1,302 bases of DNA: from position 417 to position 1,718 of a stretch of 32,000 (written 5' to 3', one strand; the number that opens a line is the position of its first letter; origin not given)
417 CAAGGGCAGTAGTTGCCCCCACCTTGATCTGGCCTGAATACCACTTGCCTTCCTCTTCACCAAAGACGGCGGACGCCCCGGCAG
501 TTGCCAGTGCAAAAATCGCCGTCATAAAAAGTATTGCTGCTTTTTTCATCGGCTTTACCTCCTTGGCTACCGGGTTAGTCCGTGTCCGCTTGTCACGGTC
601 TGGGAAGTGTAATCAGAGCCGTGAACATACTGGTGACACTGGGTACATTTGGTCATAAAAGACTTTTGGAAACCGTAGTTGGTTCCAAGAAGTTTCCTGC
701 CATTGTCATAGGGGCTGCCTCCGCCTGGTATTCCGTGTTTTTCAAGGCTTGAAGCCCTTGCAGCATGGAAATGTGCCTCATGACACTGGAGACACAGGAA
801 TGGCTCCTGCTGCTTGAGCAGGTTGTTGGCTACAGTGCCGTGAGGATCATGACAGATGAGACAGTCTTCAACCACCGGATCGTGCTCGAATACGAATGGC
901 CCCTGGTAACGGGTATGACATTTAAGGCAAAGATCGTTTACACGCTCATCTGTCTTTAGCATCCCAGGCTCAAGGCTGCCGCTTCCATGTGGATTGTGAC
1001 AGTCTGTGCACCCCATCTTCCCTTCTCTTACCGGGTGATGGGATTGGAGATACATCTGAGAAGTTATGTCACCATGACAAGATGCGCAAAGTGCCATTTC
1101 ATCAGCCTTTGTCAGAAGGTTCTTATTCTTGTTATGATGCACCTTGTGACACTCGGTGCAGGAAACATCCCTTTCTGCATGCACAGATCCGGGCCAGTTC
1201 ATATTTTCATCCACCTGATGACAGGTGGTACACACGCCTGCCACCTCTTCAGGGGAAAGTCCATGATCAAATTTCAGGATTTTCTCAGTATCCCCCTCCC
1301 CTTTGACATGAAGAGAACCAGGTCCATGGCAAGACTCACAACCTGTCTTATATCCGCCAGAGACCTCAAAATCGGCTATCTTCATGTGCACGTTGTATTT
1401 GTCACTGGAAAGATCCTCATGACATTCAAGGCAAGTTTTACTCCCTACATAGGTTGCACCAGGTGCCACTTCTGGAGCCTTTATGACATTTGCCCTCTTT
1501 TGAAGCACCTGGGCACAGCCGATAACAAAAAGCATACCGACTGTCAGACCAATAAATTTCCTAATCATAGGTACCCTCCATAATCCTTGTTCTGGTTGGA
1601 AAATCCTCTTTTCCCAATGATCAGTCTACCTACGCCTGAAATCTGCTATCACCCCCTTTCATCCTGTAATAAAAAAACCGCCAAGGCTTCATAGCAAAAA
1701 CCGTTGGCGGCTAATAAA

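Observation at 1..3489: MtrAB/DmsEF-type porin-cytochrome conduit placed next to molybdenum-cofactor maturation genes (mobB, fdhD)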

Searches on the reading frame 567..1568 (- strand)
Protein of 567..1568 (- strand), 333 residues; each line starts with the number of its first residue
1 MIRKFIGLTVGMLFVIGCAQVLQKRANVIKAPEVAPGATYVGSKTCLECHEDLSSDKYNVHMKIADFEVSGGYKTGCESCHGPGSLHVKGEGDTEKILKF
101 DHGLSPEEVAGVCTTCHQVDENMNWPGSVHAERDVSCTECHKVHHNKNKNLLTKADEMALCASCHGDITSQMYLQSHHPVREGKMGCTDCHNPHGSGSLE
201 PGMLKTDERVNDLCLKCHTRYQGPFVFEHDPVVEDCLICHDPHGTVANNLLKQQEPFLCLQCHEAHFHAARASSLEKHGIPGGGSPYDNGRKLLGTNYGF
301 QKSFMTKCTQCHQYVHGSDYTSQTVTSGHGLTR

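Call 6: search_protein_families(library=ncbifam, proteins=[window:567-1568:-], max_evalue=0.01)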
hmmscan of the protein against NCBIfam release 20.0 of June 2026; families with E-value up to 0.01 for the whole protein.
window:567-1568:- (333 aa): 9 families
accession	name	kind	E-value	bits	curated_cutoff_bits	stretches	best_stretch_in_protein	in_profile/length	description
NF041028.1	decahem_GSU2203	exception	2.3e-132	441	325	1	10-333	4-317/317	GSU2203 family decaheme c-type cytochrome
TIGR03508.1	decahem_SO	subfamily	8.8e-76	254.8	192.2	1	42-320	1-256/258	DmsE family decaheme c-type cytochrome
TIGR01905.1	paired_CXXCH_1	subfamily_domain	9.5e-32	108.6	25.2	3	229-266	1-39/41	doubled CXXCH domain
TIGR03146.1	cyt_nit_nrfB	equivalog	2.1e-09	37.8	166.6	1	44-168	12-144/145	cytochrome c nitrite reductase pentaheme subunit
TIGR03153.1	cytochr_NrfH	equivalog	1.6e-08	34.7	134.2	1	149-268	19-138/138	cytochrome c nitrite reductase small subunit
NF047727.1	4hemeCytCCctA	equivalog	1e-05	25.6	180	1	157-195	56-91/109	tetraheme c-type cytochrome CctA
NF041198.1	UshA_like_PCGU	equivalog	2.1e-05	23.3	275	1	45-122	444-513/519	UshA-like (seleno)protein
NF043010.1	Cyt554_Nsmonas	equivalog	0.0026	17.2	400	1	29-87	66-121/238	cytochrome c-550 CycA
NF045722.1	c3_cytochr_TmcA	equivalog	0.0043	16.9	114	0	111-168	56-113/125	acidic tetraheme cytochrome c3 TmcA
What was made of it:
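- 567..1568 (-): omcK, a GSU2203-family decahaem c-type cytochrome of 333 aa with ten CXXCH motifs. It is homologous to MtrA/DmsE. Call 6: NF041028 441 bits against a 325 cutoff, and TIGR03508 254.8 bits against 192.2.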

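Call 7: search_protein_families(library=pfam, proteins=[window:567-1568:-], max_evalue=0.01)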
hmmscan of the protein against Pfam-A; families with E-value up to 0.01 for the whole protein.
window:567-1568:- (333 aa): 6 families
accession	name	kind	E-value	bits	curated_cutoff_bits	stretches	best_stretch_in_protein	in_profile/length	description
PF09699.15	Paired_CXXCH_1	-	3.6e-35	119.8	20.6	3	177-220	1-38/41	Doubled CXXCH motif (Paired_CXXCH_1)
PF14537.11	Cytochrom_c3_2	-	3.4e-11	43.9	25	1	129-219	1-79/79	Cytochrome c3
PF14522.11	Cytochrome_C7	-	7.4e-11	42.2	24.8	1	181-240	9-66/67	Cytochrome c7 and related cytochrome c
PF22678.1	Cytochrom_c_NrfB-like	-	3.9e-10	40.5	27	1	77-164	1-89/89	Cytochrome c-type protein NrfB-like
PF22113.1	Mtrc-MtrF_II-IV_dom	-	2.3e-09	37.5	30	2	211-316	6-92/176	Outer membrane cytochrome MtrC/MtrF-like, domains II/IV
PF13435.11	Cytochrome_C554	-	0.0017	19.7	20.8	0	25-82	30-84/84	Cytochrome c554 and c-prime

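Call 8: find_encoding_contigs(protein=window:570-1568:-, flank=10000, max_places=6)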
Protein window:570-1568:- (333 aa): 8 contigs read that carry it; 6 places shown.
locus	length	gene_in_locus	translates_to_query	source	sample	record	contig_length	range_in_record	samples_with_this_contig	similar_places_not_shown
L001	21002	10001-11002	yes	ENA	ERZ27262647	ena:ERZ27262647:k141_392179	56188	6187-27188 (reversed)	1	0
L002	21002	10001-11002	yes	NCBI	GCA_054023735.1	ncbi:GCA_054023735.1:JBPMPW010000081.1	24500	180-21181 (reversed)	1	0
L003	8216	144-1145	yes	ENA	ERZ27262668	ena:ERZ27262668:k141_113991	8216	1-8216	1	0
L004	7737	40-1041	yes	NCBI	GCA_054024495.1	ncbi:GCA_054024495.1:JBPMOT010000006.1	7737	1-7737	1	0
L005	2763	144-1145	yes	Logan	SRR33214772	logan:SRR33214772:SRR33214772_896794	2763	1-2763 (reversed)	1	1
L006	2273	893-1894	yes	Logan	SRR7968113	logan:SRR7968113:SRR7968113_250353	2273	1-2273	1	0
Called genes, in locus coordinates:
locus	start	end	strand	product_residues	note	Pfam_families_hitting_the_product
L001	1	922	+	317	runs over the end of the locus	PF01075:Glyco_transf_9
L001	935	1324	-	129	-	PF01258:zf-dskA_traR (weak)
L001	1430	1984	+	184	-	PF01161:PBP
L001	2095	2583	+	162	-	PF04981:NMD3 (weak)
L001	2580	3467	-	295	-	PF04389:Peptidase_M28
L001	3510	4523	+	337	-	PF00072:Response_reg, PF00512:HisKA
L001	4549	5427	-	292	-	PF08668:HDOD, PF18019:Cas3_HD (faint), PF01966:HD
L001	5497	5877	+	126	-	-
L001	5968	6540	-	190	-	PF01949:Endo_dU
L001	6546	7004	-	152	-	PF00582:Usp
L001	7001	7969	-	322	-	-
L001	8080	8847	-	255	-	PF02634:FdhD-NarQ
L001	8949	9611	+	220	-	PF03205:MobB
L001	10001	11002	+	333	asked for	PF22113:Mtrc-MtrF_II-IV_dom (faint), PF14522:Cytochrome_C7 (faint), PF22678:Cytochrom_c_NrfB-like, PF09699:Paired_CXXCH_1, PF14537:Cytochrom_c3_2 (weak), PF09699:Paired_CXXCH_1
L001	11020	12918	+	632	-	PF11854:MtrB_PioB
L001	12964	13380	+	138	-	-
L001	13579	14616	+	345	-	-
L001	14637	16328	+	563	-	PF01855:POR_N, PF02775:TPP_enzyme_C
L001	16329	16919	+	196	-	PF01558:POR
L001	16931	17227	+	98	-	PF16475:DUF5052 (weak)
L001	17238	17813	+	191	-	PF04079:SMC_ScpB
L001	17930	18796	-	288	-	PF00892:EamA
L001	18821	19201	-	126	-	-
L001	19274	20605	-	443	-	PF14522:Cytochrome_C7 (faint)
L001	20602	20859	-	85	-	-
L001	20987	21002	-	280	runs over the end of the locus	PF08668:HDOD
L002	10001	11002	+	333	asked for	PF22113:Mtrc-MtrF_II-IV_dom (faint), PF14522:Cytochrome_C7 (faint), PF22678:Cytochrom_c_NrfB-like, PF09699:Paired_CXXCH_1, PF14537:Cytochrom_c3_2 (weak), PF09699:Paired_CXXCH_1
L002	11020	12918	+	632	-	PF11854:MtrB_PioB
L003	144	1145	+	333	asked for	PF22113:Mtrc-MtrF_II-IV_dom (faint), PF14522:Cytochrome_C7 (faint), PF22678:Cytochrom_c_NrfB-like, PF09699:Paired_CXXCH_1, PF14537:Cytochrom_c3_2 (weak), PF09699:Paired_CXXCH_1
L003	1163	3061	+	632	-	PF11854:MtrB_PioB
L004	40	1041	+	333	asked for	PF22113:Mtrc-MtrF_II-IV_dom (faint), PF14522:Cytochrome_C7 (faint), PF22678:Cytochrom_c_NrfB-like, PF09699:Paired_CXXCH_1, PF14537:Cytochrom_c3_2 (weak), PF09699:Paired_CXXCH_1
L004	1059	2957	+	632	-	PF11854:MtrB_PioB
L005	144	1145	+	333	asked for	PF22113:Mtrc-MtrF_II-IV_dom (faint), PF14522:Cytochrome_C7 (faint), PF22678:Cytochrom_c_NrfB-like, PF09699:Paired_CXXCH_1, PF14537:Cytochrom_c3_2 (weak), PF09699:Paired_CXXCH_1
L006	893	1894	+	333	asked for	PF22113:Mtrc-MtrF_II-IV_dom (faint), PF14522:Cytochrome_C7 (faint), PF22678:Cytochrom_c_NrfB-like, PF09699:Paired_CXXCH_1, PF14537:Cytochrom_c3_2 (weak), PF09699:Paired_CXXCH_1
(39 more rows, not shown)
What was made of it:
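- Public gene callers annotate it this way (call 8).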

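Call 18: search_protein_families(library=ncbifam, proteins=[L001:11020-12915:+, L001:12919-13380:+, L001:13579-14616:+, L001:14637-16328:+, L001:16329-16919:+, L001:19274-20605:-, L001:18821-19201:-], max_evalue=0.01)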
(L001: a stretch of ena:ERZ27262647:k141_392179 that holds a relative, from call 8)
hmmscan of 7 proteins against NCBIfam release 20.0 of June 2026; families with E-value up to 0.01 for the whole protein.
L001:11020-12915:+ (632 aa): 1 family
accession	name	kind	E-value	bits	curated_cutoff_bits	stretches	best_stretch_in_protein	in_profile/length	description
NF041027.1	GSU2204_Se_pt_1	equivalog_domain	2.8e-139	465.5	350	1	14-632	3-580/580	GSU2204 family CXXCH-containing (seleno)protein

L001:12919-13380:+ (153 aa): 0 families

L001:13579-14616:+ (345 aa): 1 family
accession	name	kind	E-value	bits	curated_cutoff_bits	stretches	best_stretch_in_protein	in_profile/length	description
NF047847.2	SS_mature_LptM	equivalog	0.0013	18.8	27.7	1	7-32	7-24/31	LPS translocon maturation chaperone LptM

L001:14637-16328:+ (563 aa): 17 families
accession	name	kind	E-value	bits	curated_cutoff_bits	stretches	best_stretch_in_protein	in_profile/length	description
TIGR03336.1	IOR_alpha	equivalog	2.2e-210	700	650.9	1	12-559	2-538/595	indolepyruvate ferredoxin oxidoreductase subunit alpha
NF009589.0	PRK13030.1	subfamily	4.9e-35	120.5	816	1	72-492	108-547/1170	indolepyruvate ferredoxin oxidoreductase family protein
NF009588.0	PRK13029.1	subfamily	8.8e-22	76.9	952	2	71-326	107-377/1196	indolepyruvate ferredoxin oxidoreductase family protein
NF006412.0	PRK08659.1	equivalog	9.6e-21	74.4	411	1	11-202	4-199/378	2-oxoacid:acceptor oxidoreductase subunit alpha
TIGR03710.1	OAFO_sf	subfamily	1.5e-18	66.7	482.75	2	7-87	188-266/561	2-oxoacid:acceptor oxidoreductase subunit alpha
NF005507.0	PRK07119.1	subfamily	3.4e-18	65.6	399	1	11-336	3-340/352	3-methyl-2-oxobutanoate dehydrogenase subunit VorB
NF007206.0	PRK09627.1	equivalog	2.6e-12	46.4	579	1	17-209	8-207/375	2-oxoglutarate synthase subunit alpha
NF007201.0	PRK09622.1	equivalog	5.3e-08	32.2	590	1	17-171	15-171/405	2-oxoacid:ferredoxin oxidoreductase subunit alpha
NF040682.1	PorA_Arch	equivalog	1.5e-07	30.7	550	1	14-186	5-180/387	pyruvate synthase subunit PorA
NF045791.1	OxalOxredalpha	equivalog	4.2e-07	29.3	500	1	10-186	2-181/395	oxalate oxidoreductase subunit alpha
NF006232.0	PRK08366.1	equivalog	8.7e-07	27.9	646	1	12-171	7-166/394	2-ketoisovalerate ferredoxin oxidoreductase subunit alpha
NF006233.0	PRK08367.1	equivalog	5.5e-06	25.5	625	1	13-168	5-162/394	pyruvate ferredoxin oxidoreductase subunit alpha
TIGR03846.1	sulfopy_beta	equivalog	6.2e-06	26.2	221.5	1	427-546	44-152/182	sulfopyruvate decarboxylase subunit beta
NF008820.0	PRK11866.1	equivalog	3.2e-05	23.5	402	1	370-494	12-137/287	2-oxoacid ferredoxin oxidoreductase subunit beta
NF041170.1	Oxoac_fdxalpha_Archa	equivalog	6.6e-05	21.4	800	0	221-301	499-580/636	2-oxoacid:ferredoxin oxidoreductase subunit alpha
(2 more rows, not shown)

L001:16329-16919:+ (196 aa): 25 families
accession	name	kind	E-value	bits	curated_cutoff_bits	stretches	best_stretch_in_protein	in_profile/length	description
NF005323.0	PRK06853.1-3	equivalog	8.8e-67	224.9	238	1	5-193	8-194/197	indolepyruvate oxidoreductase subunit beta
TIGR03334.1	IOR_beta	equivalog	9.9e-62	208.3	205.8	1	5-191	2-188/189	indolepyruvate ferredoxin oxidoreductase subunit beta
NF005325.0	PRK06853.1-5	equivalog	2.1e-58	197.3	230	1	2-193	2-190/192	indolepyruvate oxidoreductase subunit beta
NF005322.0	PRK06853.1-2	equivalog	6e-56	189.3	237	1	3-194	5-193/197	indolepyruvate oxidoreductase subunit beta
NF005326.0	PRK06853.1-6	equivalog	5.1e-47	160.3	348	1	4-194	4-196/202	indolepyruvate oxidoreductase subunit beta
NF004917.0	PRK06274.1-3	equivalog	2.3e-40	138.7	284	1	6-191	5-190/203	indolepyruvate oxidoreductase subunit beta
NF005324.0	PRK06853.1-4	equivalog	1e-37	129.9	222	1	4-193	3-188/196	indolepyruvate oxidoreductase subunit beta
NF004915.0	PRK06274.1-1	equivalog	8.7e-34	116.7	274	1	6-193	5-191/194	indolepyruvate oxidoreductase subunit beta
NF004916.0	PRK06274.1-2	equivalog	8.3e-33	114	227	2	4-99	3-98/178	indolepyruvate oxidoreductase subunit beta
NF004918.0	PRK06274.1-4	equivalog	1.5e-32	113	278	1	6-189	5-187/202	indolepyruvate oxidoreductase subunit beta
NF005328.0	PRK06853.2-2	equivalog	1.8e-32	112.7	240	1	1-160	1-155/192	indolepyruvate oxidoreductase subunit beta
NF005327.0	PRK06853.2-1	equivalog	1.5e-28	99.9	242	1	4-188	4-179/194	indolepyruvate oxidoreductase subunit beta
NF009589.0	PRK13030.1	subfamily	5.8e-19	67.3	816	1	4-191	729-924/1170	indolepyruvate ferredoxin oxidoreductase family protein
NF006179.0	PRK08312.1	subfamily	4.3e-16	59.1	348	1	5-194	13-213/514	indolepyruvate oxidoreductase subunit beta family protein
NF009588.0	PRK13029.1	subfamily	6.5e-16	57.4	952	1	4-194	745-943/1196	indolepyruvate ferredoxin oxidoreductase family protein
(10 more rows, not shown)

L001:19274-20605:- (443 aa): 5 families
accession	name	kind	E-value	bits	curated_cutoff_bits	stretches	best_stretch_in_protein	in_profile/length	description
NF040943.1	cytoc3_ExtM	equivalog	3.4e-64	217.2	800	2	42-316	15-307/599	selenite/tellurite reduction operon c-type cytochrome ExtM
NF040968.1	FeS_ExtO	equivalog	1.6e-07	30.5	200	2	189-312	113-211/416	selenite/tellurite reduction operon b-type cytochrome iron-sulfur cluster-binding subunit ExtO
NF040967.1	cytc_ExtN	equivalog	1.8e-07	30.4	200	2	189-312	105-211/415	selenite/tellurite reduction operon c-type cytochrome ExtN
NF040971.1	cytc_ExtS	equivalog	0.00083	18.7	100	1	45-89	24-63/262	selenite/tellurite reduction operon c-type cytochrome lipoprotein ExtS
TIGR03508.1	decahem_SO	subfamily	0.0023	17.5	192.2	0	166-228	96-155/258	DmsE family decaheme c-type cytochrome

L001:18821-19201:- (126 aa): 2 families
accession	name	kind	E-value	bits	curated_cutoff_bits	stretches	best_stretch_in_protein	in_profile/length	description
NF040943.1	cytoc3_ExtM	equivalog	1.5e-11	43.4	800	1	4-105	488-585/599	selenite/tellurite reduction operon c-type cytochrome ExtM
NF045722.1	c3_cytochr_TmcA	equivalog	0.002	18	114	0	76-106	44-74/125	acidic tetraheme cytochrome c3 TmcA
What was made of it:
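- On DmsEFAB: The downstream genes are a lipoprotein, iorA, iorB, DUF5052 and scpB (calls 8, 18).
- NF041027 scores 465.5 bits against 350, and its model ends exactly at the residue before the UGA (call 18). An NCBIfam model was built for exactly this split (call 18).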

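Call 22: find_related_loci(query=A1, collection=genome_contigs, flank=8000)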
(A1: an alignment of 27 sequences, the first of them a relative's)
Query A1 (632 aa) in genome_contigs; peptide patterns used: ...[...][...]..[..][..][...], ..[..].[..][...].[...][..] (x = any residue, [..] = any of these).
124 stretches matched a pattern; 61 encode a relative of the query (tblastn E <= 1e-3); 59 distinct loci.
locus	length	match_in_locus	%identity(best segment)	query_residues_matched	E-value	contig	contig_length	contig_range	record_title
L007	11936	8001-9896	91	1-632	0e+0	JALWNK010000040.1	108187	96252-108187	MAG: Deltaproteobacteria bacterium isolate M17_metabat2_scaf2bin.252 M17_NODE_39_length_108187_cov_8.646354, whole genom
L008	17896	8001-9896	90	1-632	0e+0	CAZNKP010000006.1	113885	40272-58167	MAG TPA_asm: uncultured Desulfobacterales bacterium isolate binchicken_co219_284 genome assembly, contig: k141_691396, w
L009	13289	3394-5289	87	1-632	0e+0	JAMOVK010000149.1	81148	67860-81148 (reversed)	MAG: Deltaproteobacteria bacterium isolate PIR-30_metabat2_scaf2bin.024 PIR-30_scaffold_80_c1, whole genome shotgun sequ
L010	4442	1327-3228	73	1-632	0e+0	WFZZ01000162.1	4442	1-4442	MAG: Deltaproteobacteria bacterium isolate S143_37 k151_36250, whole genome shotgun sequence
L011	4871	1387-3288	72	1-632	0e+0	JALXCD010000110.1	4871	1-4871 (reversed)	MAG: Deltaproteobacteria bacterium isolate T2_metabat2_scaf2bin.141 T2_NODE_37014_length_4871_cov_3.057968, whole genome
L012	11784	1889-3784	68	1-632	0e+0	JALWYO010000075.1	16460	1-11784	MAG: Deltaproteobacteria bacterium isolate T2_metabat1_scaf2bin.014 T2_NODE_3471_length_16460_cov_2.251699, whole genome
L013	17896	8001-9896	69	1-632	0e+0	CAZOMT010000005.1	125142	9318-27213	MAG TPA_asm: uncultured Thermodesulfatator sp. isolate binchicken_co219_236 genome assembly, contig: k141_538272, whole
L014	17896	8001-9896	67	1-632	0e+0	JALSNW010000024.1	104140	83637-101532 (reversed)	MAG: Deltaproteobacteria bacterium isolate 356-284_metabat1_scaf2bin.060 356-284_scaffold_35_c1, whole genome shotgun se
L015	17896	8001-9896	67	1-632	0e+0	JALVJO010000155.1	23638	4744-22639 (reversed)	MAG: Deltaproteobacteria bacterium isolate A1_metabat2_scaf2bin.062 A1_NODE_583_length_23638_cov_41.545702, whole genome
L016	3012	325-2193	57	1-632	0e+0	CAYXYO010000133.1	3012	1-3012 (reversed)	MAG TPA_asm: uncultured Desulfobacterales bacterium isolate binchicken_co219_374 genome assembly, contig: k141_1519843,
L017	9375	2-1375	72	175-632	0e+0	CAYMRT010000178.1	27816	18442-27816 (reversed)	MAG TPA_asm: uncultured Desulfobacterales bacterium isolate binchicken_co219_51 genome assembly, contig: k141_1085442, w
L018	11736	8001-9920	49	1-632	0e+0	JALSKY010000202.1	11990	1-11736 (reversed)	MAG: Deltaproteobacteria bacterium isolate 355-202_metabat1_scaf2bin.029 355-202_scaffold_3805_c1, whole genome shotgun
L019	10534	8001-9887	45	1-632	1e-179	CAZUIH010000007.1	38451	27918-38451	MAG TPA_asm: uncultured Desulfobacterales bacterium isolate binchicken_co64_116 genome assembly, contig: NODE_631_length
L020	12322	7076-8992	44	1-632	3e-177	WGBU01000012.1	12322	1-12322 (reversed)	MAG: Deltaproteobacteria bacterium isolate S144_36 k151_116406, whole genome shotgun sequence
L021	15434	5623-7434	45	28-632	6e-168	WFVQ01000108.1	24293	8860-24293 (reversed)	MAG: Deltaproteobacteria bacterium isolate S140_46 k151_375000, whole genome shotgun sequence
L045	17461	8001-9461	26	96-632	1e-43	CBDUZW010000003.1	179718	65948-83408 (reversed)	MAG TPA_asm: uncultured bacterium isolate SRR22302365_binner123_Refined_103 genome assembly, contig: ERZ25074835.7, whol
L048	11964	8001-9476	25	93-632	8e-40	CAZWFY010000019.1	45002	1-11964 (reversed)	MAG TPA_asm: uncultured Clostridia bacterium isolate binchicken_co67_288 genome assembly, contig: NODE_696_length_45002_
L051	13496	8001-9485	24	90-632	4e-38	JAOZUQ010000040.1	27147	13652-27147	MAG: Candidatus Aminicenantes bacterium isolate GMC8.metabat2.13 GMC8_941_length_27147_cov_7.370220, whole genome shotgu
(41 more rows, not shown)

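Call 33: search_protein_families(library=pfam, proteins=[L013:2842-4422:+, L013:1622-2758:+, L013:12-1388:+, L045:6184-6489:+, L045:5449-5931:+, L051:4597-5574:+, L051:5571-6233:+, L020:109-2196:-, L048:4850-6394:-, L012:9238-9819:+], max_evalue=0.00001)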
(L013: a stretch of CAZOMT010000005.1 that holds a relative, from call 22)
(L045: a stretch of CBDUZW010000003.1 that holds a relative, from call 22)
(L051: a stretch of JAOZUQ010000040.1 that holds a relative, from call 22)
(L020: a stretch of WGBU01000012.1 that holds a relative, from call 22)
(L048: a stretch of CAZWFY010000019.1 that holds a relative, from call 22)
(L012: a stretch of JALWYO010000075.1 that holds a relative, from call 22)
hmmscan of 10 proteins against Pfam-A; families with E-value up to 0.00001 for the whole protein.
L013:2842-4422:+ (526 aa): 4 families
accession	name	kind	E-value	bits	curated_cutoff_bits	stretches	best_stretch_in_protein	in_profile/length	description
PF02826.25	2-Hacid_dh_C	-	4.1e-67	225.5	25.1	1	105-280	1-178/178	D-isomer specific 2-hydroxyacid dehydrogenase, NAD binding domain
PF00389.36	2-Hacid_dh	-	4.2e-42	143.5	24.6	1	3-312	1-134/134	D-isomer specific 2-hydroxyacid dehydrogenase, catalytic domain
PF19304.4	PGDH_inter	-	3e-35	121.3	27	1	324-442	2-119/119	D-3-phosphoglycerate dehydrogenase intervening domain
PF01842.31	ACT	-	3.5e-11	43.1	27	1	453-515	1-64/66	ACT domain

L013:1622-2758:+ (378 aa): 2 families
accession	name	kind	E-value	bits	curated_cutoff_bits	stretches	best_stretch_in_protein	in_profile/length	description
PF00266.25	Aminotran_5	-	4.4e-31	108.6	21.5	1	26-326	34-342/371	Aminotransferase class-V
PF00155.27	Aminotran_1_2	-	2.6e-08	33.9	19.7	1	35-335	49-346/361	Aminotransferase class I and II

L013:12-1388:+ (458 aa): 1 family
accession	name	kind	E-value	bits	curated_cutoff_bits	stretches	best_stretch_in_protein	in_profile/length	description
PF02538.19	Hydantoinase_B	-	6e-162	540.2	26.8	1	1-454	63-517/519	Hydantoinase B/oxoprolinase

L045:6184-6489:+ (101 aa): 2 families
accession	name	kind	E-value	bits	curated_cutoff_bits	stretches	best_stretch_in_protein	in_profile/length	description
PF01022.26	HTH_5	-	4.3e-08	33.3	22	1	21-64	2-45/47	Bacterial regulatory protein, arsR family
PF12840.13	HTH_20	-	1.1e-07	32.1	27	1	20-64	3-48/51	Helix-turn-helix domain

L045:5449-5931:+ (160 aa): 3 families
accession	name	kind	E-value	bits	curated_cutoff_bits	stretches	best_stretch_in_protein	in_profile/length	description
PF13435.11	Cytochrome_C554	-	1.9e-15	58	20.8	1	28-101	1-84/84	Cytochrome c554 and c-prime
PF22113.1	Mtrc-MtrF_II-IV_dom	-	2.7e-08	34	30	0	26-108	81-171/176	Outer membrane cytochrome MtrC/MtrF-like, domains II/IV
PF14522.11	Cytochrome_C7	-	5.4e-07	29.8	24.8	0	62-136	10-67/67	Cytochrome c7 and related cytochrome c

L051:4597-5574:+ (325 aa): 3 families
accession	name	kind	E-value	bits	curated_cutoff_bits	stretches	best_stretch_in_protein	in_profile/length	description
PF00753.33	Lactamase_B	-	6.5e-22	78.9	22.7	1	29-234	5-196/196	Metallo-beta-lactamase superfamily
PF19583.5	ODP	-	8e-08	32.8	27.2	1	31-187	4-138/194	ODP family beta lactamase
PF12706.13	Lactamase_B_2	-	8e-06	26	27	0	65-189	27-147/200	Beta-lactamase superfamily domain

L051:5571-6233:+ (220 aa): 2 families
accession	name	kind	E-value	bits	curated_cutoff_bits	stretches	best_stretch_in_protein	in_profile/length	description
PF00005.33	ABC_tran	-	8.7e-33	114.3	25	1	28-174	3-136/137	ABC transporter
PF02463.25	SMC_N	-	1.5e-06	28.2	40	1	37-218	25-210/220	RecF/RecN/SMC N terminal domain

L020:109-2196:- (695 aa): 7 families
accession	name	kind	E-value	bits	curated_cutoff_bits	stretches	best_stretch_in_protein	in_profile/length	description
PF00009.33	GTP_EFTU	-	9.1e-62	208.4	26.5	1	6-279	1-187/188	Elongation factor Tu GTP binding domain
PF03764.24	EFG_IV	-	8.4e-44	148.7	24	1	475-593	1-121/121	Elongation factor G, domain IV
PF00679.30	EFG_C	-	4.4e-31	107.2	27.9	1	596-681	2-88/89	Elongation factor G C-terminus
PF14492.12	EFG_III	-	2.2e-30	105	27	1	400-473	1-74/75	Elongation Factor G, domain III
PF03144.31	GTP_EFTU_D2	-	1.4e-16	61.1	30.3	1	321-387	1-73/73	Elongation factor Tu domain 2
PF22042.2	EF-G_D2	-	2.8e-11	43.8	27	1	319-387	14-82/84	Elongation factor G domain 2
PF16658.11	RF3_C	-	3e-06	27.5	40.1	1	410-487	16-93/132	Class II release factor RF3, C-terminal domain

L048:4850-6394:- (514 aa): 3 families
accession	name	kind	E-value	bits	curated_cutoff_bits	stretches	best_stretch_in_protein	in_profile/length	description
PF01039.27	Carboxyl_trans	-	1.1e-190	635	22.3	1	27-512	2-493/493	Carboxyl transferase domain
PF03255.19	ACCA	-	7e-11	42.3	23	1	331-448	126-239/310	Acetyl co-enzyme A carboxylase carboxyltransferase-like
PF06833.16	MdcE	-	4.8e-06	26.9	32.7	0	353-438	28-113/196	Malonate decarboxylase gamma subunit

L012:9238-9819:+ (193 aa): 1 family
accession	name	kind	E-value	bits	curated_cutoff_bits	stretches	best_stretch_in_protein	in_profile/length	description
PF09723.15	Zn_ribbon_8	-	1.8e-10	41.1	34.4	1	27-68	1-41/41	Zinc ribbon domain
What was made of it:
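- Cys-type loci carry an ArsR-family regulator (call 33).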
